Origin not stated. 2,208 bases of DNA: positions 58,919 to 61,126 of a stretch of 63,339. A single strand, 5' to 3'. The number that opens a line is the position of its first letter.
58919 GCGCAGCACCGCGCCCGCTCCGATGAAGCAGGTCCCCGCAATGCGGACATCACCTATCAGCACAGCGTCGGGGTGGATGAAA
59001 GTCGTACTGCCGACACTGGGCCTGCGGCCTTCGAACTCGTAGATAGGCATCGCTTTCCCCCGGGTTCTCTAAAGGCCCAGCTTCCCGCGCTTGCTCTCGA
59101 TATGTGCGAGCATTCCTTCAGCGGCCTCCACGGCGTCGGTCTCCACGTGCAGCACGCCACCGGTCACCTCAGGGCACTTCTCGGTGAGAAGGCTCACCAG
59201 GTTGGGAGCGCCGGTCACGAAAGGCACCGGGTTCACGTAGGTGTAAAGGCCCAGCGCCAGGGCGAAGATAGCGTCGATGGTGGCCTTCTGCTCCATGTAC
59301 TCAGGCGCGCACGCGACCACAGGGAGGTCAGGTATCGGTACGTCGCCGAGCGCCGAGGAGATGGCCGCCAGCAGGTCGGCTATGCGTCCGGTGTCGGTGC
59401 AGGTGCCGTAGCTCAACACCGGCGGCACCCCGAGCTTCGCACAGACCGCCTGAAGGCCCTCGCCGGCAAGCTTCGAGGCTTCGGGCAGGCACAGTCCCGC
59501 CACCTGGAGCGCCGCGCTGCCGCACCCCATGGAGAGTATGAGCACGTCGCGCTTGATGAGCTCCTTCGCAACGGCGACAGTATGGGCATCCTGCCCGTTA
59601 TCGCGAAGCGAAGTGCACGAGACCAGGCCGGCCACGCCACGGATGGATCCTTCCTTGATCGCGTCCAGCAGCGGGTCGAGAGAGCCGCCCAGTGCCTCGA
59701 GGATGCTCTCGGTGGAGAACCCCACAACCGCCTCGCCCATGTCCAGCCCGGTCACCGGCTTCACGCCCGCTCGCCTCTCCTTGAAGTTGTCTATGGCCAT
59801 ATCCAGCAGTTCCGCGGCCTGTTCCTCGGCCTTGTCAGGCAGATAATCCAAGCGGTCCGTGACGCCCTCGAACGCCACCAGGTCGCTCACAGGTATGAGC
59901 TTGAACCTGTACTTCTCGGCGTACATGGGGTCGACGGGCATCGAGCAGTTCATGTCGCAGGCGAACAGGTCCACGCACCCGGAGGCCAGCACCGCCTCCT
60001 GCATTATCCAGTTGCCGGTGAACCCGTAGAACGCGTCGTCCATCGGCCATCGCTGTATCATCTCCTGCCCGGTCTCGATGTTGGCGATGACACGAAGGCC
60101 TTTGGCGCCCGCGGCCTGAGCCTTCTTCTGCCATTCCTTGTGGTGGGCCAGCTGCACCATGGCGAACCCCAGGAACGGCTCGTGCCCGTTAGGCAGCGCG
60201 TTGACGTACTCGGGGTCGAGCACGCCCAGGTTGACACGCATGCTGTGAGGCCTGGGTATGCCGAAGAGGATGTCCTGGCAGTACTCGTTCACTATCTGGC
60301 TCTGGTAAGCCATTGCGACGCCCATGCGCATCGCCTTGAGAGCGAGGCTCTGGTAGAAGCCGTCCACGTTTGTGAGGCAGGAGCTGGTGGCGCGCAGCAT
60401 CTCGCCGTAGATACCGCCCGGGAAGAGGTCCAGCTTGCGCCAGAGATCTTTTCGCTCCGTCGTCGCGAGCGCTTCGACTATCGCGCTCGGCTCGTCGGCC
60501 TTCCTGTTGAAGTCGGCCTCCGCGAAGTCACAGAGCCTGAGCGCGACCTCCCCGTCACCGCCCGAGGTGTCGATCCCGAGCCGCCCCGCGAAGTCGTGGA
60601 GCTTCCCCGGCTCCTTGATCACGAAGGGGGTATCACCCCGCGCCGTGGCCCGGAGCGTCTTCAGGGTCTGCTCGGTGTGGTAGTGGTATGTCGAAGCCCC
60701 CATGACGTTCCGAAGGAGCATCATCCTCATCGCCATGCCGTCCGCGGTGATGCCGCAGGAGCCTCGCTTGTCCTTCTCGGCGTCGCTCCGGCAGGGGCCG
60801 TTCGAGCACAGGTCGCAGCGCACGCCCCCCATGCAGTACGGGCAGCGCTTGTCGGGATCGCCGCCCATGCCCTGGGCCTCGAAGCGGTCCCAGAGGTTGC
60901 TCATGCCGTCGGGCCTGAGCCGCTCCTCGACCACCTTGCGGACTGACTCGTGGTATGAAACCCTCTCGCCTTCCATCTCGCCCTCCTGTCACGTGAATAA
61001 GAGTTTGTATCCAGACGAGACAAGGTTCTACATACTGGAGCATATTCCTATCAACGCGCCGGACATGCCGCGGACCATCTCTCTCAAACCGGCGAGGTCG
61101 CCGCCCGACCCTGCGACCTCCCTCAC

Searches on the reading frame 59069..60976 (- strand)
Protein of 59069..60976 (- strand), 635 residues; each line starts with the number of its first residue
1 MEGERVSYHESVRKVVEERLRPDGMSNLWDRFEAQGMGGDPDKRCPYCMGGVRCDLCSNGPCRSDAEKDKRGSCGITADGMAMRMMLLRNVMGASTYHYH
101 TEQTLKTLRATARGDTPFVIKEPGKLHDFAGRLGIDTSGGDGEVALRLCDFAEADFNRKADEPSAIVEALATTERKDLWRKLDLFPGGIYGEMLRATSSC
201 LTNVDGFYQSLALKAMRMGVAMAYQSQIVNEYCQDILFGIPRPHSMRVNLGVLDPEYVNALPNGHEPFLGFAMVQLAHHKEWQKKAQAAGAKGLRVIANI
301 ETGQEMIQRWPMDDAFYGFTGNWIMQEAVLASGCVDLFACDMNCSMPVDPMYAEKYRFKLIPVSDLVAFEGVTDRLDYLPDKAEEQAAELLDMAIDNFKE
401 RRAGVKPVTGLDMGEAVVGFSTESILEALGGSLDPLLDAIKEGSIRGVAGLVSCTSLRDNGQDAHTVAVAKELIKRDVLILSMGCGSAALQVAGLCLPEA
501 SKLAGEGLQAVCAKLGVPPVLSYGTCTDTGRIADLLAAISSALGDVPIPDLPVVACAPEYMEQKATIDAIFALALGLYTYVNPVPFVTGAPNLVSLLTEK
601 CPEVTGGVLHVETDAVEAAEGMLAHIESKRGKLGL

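Call 34: search_protein_families(library=pfam, proteins=[window:59069-60976:-], max_evalue=0.001)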
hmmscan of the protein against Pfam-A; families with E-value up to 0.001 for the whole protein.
window:59069-60976:- (635 aa): 1 family
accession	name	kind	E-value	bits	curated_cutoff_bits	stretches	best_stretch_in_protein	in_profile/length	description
PF03063.25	Prismane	-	2.3e-136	455.9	27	1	53-615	2-512/513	Prismane/CO dehydrogenase family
